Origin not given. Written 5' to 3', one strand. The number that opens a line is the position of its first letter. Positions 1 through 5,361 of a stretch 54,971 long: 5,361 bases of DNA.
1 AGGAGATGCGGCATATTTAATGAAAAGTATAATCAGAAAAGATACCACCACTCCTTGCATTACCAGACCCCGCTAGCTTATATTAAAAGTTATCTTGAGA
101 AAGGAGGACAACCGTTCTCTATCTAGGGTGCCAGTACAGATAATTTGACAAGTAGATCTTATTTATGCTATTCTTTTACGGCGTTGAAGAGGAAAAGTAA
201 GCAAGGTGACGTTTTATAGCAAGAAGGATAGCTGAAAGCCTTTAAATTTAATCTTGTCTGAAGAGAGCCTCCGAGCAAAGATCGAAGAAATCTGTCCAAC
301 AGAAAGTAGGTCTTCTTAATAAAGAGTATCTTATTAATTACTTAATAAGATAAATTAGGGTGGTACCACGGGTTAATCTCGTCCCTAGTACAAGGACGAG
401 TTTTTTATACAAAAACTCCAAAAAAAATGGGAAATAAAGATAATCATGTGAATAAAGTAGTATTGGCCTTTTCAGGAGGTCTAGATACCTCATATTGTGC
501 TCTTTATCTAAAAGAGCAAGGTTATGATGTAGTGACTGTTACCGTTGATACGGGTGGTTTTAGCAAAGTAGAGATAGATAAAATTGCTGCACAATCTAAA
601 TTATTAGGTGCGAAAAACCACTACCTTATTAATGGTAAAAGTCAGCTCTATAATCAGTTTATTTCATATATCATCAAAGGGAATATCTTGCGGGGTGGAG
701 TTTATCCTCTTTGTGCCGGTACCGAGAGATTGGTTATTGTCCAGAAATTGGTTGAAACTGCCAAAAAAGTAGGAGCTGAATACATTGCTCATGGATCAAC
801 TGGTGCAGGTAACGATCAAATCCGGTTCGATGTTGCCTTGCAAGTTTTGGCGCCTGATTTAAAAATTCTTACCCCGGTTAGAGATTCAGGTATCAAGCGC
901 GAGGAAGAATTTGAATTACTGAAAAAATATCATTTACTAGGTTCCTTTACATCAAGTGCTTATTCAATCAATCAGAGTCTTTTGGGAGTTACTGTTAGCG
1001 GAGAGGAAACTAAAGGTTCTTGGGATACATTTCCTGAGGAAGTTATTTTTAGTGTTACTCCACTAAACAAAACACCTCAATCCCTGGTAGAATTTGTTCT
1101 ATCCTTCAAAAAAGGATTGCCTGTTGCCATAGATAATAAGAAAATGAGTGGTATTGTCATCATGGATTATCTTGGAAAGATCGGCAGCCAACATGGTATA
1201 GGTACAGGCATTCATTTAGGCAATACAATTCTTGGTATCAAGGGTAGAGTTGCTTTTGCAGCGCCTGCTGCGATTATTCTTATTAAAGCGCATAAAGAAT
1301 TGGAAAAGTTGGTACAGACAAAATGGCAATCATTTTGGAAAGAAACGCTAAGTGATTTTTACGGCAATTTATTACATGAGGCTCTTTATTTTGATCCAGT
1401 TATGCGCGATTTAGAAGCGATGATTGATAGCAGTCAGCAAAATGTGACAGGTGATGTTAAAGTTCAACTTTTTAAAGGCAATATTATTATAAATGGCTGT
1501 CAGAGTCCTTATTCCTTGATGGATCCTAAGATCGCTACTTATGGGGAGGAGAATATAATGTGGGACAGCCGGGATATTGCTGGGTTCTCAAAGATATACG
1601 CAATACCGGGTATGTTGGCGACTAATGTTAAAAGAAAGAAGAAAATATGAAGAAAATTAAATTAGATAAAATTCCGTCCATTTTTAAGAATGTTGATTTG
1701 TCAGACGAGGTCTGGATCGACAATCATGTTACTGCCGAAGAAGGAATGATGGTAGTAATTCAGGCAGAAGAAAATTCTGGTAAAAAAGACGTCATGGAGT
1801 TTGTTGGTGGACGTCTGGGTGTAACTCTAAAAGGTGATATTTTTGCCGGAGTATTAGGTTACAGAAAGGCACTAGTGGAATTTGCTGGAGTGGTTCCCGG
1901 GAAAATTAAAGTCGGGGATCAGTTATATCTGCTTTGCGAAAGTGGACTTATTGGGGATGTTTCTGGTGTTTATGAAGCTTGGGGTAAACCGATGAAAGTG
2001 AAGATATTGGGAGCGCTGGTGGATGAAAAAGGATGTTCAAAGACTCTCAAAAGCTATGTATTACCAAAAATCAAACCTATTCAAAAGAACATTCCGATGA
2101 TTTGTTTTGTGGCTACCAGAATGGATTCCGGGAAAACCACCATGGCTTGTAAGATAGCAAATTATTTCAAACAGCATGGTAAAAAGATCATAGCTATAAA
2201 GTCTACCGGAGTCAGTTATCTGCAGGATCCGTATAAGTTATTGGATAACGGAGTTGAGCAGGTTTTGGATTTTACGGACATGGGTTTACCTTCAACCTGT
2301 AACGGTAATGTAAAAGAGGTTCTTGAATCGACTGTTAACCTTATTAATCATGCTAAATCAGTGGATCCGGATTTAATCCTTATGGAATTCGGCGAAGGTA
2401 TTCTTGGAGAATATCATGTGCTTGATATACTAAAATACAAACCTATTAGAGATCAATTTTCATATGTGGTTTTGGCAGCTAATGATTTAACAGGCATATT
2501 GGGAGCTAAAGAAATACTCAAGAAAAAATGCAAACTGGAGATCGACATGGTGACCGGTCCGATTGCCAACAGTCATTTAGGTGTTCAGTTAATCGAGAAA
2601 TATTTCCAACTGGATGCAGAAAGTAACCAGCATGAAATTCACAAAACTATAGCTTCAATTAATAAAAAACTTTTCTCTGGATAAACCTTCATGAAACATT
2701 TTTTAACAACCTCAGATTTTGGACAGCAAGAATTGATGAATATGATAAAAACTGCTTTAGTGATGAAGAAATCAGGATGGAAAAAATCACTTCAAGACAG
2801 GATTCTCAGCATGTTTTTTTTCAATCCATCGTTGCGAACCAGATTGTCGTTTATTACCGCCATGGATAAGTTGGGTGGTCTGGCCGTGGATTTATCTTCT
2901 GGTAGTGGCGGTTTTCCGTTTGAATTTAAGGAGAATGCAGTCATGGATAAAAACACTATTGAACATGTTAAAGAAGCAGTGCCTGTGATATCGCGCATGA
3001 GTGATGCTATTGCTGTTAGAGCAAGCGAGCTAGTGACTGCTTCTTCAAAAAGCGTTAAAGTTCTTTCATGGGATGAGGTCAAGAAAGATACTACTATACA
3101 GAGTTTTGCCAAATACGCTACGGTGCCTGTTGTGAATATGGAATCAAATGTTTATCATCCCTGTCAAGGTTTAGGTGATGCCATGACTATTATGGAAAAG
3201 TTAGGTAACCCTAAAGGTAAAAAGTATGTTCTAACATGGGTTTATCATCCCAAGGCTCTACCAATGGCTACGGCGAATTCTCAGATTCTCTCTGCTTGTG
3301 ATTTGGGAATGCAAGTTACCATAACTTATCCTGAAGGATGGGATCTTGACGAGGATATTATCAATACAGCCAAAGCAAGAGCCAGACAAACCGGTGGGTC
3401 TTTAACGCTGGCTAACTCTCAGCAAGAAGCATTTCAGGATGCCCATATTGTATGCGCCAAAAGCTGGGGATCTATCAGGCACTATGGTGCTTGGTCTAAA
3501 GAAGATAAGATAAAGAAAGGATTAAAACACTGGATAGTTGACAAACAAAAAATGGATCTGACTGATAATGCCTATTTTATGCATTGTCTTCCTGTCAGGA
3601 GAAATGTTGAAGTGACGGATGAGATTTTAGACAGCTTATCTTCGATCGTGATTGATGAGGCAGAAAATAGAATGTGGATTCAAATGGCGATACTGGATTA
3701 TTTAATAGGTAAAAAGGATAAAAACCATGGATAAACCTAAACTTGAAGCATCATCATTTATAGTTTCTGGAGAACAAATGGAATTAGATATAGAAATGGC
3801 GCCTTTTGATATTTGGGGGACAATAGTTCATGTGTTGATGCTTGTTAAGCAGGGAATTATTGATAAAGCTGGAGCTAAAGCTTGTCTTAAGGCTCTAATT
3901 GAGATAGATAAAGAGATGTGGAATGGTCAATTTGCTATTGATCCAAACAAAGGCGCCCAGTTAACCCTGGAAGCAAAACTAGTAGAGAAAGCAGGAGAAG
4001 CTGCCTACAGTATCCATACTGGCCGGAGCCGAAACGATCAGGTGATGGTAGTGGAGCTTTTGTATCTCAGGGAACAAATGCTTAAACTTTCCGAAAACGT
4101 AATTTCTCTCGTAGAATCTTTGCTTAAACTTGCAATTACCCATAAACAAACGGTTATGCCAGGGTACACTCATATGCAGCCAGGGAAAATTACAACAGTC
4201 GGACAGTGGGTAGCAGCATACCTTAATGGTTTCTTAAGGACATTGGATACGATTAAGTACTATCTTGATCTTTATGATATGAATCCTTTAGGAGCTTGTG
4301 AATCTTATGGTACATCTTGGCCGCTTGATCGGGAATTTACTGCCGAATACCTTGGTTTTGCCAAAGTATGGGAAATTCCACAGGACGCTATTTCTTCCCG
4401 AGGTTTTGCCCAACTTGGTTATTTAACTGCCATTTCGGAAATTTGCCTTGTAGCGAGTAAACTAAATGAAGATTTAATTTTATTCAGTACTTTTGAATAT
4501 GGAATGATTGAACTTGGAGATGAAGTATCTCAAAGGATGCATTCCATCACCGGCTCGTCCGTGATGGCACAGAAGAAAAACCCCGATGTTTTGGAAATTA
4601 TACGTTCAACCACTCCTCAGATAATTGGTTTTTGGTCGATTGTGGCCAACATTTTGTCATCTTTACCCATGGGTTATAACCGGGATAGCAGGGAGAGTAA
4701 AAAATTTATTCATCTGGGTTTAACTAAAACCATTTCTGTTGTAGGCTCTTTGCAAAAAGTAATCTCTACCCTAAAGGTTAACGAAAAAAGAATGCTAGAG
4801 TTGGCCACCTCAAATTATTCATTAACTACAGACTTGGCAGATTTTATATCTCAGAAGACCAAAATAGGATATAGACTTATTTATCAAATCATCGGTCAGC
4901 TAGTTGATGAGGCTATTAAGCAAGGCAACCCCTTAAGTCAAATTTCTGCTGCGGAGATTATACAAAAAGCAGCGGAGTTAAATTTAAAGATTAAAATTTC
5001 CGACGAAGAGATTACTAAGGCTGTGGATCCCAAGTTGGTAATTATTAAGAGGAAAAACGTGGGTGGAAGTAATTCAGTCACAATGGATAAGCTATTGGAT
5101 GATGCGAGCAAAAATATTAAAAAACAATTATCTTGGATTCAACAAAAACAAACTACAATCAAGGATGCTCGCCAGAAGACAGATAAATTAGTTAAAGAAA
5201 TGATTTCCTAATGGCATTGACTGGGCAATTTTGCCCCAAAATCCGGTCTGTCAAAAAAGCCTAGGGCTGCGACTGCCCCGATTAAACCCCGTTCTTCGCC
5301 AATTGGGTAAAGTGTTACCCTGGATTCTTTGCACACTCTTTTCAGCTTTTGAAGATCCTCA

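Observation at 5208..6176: Stand-alone TiaS kinase-domain (TCKD/DUF1743)-like protein in a bacterium, fused to an unknown domain and coupled to arginine/citrulline enzymes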

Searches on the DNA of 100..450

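Call 74: search_rna_families(source=window, start=100, end=450, threshold=gathering, show_alignments=1)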
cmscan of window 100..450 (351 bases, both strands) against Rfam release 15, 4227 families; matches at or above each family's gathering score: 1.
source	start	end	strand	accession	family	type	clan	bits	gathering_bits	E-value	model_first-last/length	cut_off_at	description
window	175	389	+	RF00230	T-box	Cis-reg; leader;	-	104.3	93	3.3e-24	1-219/219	no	T-box leader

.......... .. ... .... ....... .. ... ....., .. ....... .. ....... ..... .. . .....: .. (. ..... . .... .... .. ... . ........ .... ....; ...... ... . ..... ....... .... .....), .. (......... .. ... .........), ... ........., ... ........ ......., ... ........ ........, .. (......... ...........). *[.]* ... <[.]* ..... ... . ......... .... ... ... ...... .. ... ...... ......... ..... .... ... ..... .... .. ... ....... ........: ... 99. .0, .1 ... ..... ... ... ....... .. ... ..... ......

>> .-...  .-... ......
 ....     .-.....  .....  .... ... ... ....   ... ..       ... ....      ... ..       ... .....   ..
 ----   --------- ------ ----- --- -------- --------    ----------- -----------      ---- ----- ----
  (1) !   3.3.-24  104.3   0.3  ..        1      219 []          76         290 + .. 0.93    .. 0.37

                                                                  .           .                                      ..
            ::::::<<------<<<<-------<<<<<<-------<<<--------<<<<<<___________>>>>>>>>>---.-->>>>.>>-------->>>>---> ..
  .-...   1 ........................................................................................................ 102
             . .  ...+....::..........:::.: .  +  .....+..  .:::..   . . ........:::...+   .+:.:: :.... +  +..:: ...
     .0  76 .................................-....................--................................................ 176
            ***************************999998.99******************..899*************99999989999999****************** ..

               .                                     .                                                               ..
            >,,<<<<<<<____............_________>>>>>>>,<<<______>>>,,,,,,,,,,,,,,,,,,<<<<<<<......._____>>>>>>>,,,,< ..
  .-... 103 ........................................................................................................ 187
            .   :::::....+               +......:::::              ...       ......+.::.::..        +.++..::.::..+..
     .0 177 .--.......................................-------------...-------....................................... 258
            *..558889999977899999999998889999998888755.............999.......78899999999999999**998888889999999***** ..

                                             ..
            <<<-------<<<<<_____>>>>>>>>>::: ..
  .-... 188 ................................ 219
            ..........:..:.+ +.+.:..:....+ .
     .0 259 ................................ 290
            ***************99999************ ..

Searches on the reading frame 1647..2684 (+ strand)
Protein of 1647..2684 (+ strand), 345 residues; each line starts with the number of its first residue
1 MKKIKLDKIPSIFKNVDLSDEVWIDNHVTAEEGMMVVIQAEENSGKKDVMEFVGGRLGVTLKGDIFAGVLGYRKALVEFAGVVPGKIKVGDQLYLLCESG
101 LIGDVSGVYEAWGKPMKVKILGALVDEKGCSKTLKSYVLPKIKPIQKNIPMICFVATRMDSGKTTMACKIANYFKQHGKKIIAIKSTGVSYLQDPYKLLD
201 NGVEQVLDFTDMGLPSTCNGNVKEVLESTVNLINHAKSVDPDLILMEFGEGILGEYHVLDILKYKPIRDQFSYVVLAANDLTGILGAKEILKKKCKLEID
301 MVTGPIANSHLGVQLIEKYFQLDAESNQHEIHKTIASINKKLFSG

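Call 10: search_protein_families(library=pfam, proteins=[window:1647-2684:+], max_evalue=0.001)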
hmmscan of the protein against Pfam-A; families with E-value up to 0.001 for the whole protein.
window:1647-2684:+ (345 aa): 1 family
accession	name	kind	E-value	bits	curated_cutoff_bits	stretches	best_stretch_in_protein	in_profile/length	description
PF01656.29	CbiA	-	4.5e-05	23.8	25.4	1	152-280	1-54/125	CobQ/CobB/MinD/ParA nucleotide binding domain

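Call 25: search_protein_families(library=ncbifam, proteins=[window:1647-2684:+], max_evalue=0.00001)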
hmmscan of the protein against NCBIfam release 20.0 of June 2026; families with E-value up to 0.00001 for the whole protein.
window:1647-2684:+ (345 aa): 0 families

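Call 39: search_solved_structures(query=window:1647-2684:+, max_evalue=1)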
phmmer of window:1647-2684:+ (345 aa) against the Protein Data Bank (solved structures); distinct sequences matched with E-value up to 1: 19.
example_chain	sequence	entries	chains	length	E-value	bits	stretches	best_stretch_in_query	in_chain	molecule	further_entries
3dm5_A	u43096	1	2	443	0.087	15.4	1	136-184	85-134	Signal recognition 54 kDa protein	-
1zu4_A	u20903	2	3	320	0.092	15.3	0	158-184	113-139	ftsY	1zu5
3dm9_B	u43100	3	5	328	0.19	14.3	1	141-185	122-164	Signal recognition particle receptor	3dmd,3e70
2j7p_D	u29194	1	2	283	0.31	13.6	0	115-183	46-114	CELL DIVISION PROTEIN FTSY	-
2cnw_D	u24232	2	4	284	0.31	13.6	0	115-183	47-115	CELL DIVISION PROTEIN FTSY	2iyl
2ng1_A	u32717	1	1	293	0.32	13.5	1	152-225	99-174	SIGNAL SEQUENCE RECOGNITION PROTEIN FFH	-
1ng1_A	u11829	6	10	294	0.32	13.5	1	152-225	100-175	SIGNAL SEQUENCE RECOGNITION PROTEIN FFH | SIGNAL RECOGNITION PARTICLE PROTEIN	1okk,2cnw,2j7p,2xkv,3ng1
1ffh_A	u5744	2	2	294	0.32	13.5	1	152-225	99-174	FFH | SIGNAL RECOGNITION PARTICLE PROTEIN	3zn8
1ls1_A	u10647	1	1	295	0.32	13.5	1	152-225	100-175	SIGNAL RECOGNITION PARTICLE PROTEIN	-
1jpj_A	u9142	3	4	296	0.32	13.5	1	152-225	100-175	SIGNAL RECOGNITION PARTICLE PROTEIN | SRP54NG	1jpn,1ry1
1o87_A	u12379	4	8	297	0.33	13.5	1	152-225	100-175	SIGNAL RECOGNITION PARTICLE PROTEIN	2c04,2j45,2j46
2c03_A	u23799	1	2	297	0.33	13.5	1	152-225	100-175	SIGNAL RECOGNITION PARTICLE PROTEIN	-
1rj9_B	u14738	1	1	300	0.33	13.5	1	152-225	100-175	Signal recognition particle protein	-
1rj9_A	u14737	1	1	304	0.36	13.4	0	115-183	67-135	Signal Recognition Protein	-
1okk_D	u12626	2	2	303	0.38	13.3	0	115-183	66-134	CELL DIVISION PROTEIN FTSY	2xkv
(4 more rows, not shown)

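Call 82: find_homologous_proteins(query=window:1647-2684:+, max_evalue=0.001)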
Query window:1647-2684:+ (345 aa): 159 proteins with E <= 0.001 among 5386 candidates; the best 120 are listed.
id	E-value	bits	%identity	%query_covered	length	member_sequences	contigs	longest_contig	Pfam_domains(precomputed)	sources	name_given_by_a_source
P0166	4.6e-225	764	100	100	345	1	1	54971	-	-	-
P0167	7.8e-222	754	98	100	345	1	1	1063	-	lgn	-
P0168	2.0e-186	637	81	100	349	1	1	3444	-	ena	-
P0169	1.8e-182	624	79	100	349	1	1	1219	-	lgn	-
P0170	3.0e-177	607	78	100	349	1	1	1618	-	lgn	-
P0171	2.0e-175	601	77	100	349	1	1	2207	-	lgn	-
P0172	1.2e-174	599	75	99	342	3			-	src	-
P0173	2.1e-173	594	77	99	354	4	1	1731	-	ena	-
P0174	5.1e-173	593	75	100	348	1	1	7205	-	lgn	-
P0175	2.7e-171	587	76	100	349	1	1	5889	PF03205.21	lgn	-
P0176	7.2e-170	583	75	100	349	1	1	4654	-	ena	-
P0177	3.3e-167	574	73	100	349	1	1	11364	-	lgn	-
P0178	9.7e-167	573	73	100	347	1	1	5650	-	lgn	-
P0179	7.6e-164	563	72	100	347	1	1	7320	-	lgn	-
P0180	2.6e-158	545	69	100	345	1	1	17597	-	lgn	-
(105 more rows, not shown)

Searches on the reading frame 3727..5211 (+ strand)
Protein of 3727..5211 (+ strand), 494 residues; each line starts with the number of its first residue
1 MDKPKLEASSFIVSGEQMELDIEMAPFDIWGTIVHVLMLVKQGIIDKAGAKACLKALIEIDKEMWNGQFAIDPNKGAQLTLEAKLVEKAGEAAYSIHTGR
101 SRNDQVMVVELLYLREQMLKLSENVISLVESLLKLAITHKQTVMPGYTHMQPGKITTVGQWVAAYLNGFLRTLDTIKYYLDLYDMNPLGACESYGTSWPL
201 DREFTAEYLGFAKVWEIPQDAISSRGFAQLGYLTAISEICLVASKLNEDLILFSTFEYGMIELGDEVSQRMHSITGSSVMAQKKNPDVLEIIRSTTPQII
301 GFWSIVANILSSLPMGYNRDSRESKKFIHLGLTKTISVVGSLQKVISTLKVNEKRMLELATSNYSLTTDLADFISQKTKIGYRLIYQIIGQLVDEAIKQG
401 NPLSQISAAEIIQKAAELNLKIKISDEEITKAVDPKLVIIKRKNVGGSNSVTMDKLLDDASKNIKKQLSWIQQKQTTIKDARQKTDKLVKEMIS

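Call 10: search_protein_families(library=pfam, proteins=[window:3727-5211:+], max_evalue=0.001)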
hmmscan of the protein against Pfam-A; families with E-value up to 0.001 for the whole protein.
window:3727-5211:+ (494 aa): 2 families
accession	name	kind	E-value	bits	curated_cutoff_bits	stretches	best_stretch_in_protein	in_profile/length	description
PF00206.25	Lyase_1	-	6.8e-35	121.4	27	1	27-301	27-312/312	Lyase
PF14698.11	ASL_C2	-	1e-07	32.7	27.3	1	364-436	1-65/69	Argininosuccinate lyase C-terminal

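Call 25: search_protein_families(library=ncbifam, proteins=[window:3727-5211:+], max_evalue=0.00001)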
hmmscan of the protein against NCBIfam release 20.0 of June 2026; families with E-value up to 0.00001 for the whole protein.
window:3727-5211:+ (494 aa): 13 families
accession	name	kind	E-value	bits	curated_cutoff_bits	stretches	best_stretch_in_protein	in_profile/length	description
TIGR00838.1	argH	equivalog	6.7e-99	331.9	279.5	1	17-463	20-453/455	argininosuccinate lyase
NF008964.0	PRK12308.1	equivalog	1.6e-70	238.2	657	1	16-481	21-474/624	argininosuccinate lyase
NF052535.1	CoM_syn_XcbC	exception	1.4e-60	205.5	575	1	29-484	40-485/495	2-phosphosulfolactate phosphatase XcbC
NF005218.0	PRK06705.1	equivalog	9.6e-57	192.9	883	1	34-493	47-500/502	argininosuccinate lyase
NF002563.0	PRK02186.1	subfamily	1.8e-48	165.5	625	1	34-491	447-883/890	argininosuccinate lyase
NF005000.0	PRK06389.1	equivalog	3.1e-30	105.6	388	1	17-415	24-401/434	argininosuccinate lyase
TIGR00928.1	purB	equivalog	7.8e-19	67.7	326.2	1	82-436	77-422/436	adenylosuccinate lyase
TIGR02426.1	protocat_pcaB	equivalog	7.2e-15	54.7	355.75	1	40-299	36-288/338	3-carboxy-cis,cis-muconate cycloisomerase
NF052536.2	CoM_syn_XcbD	exception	1.2e-14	53.9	600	1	81-438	89-431/443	3-sulfopropionylcysteine synthase XcbD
NF006554.0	PRK09053.1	equivalog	1.6e-12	47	595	1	80-175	87-182/453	3-carboxy-cis,cis-muconate cycloisomerase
NF006500.1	PRK08937.2-4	subfamily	7.5e-09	34.9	626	0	91-174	96-179/448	adenylosuccinate lyase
NF008909.0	PRK12273.1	subfamily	2.4e-07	30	510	1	100-422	141-466/474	aspartate ammonia-lyase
NF004631.0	PRK05975.1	equivalog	5.4e-07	28.9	371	1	42-291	47-287/352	3-carboxy-cis,cis-muconate cycloisomerase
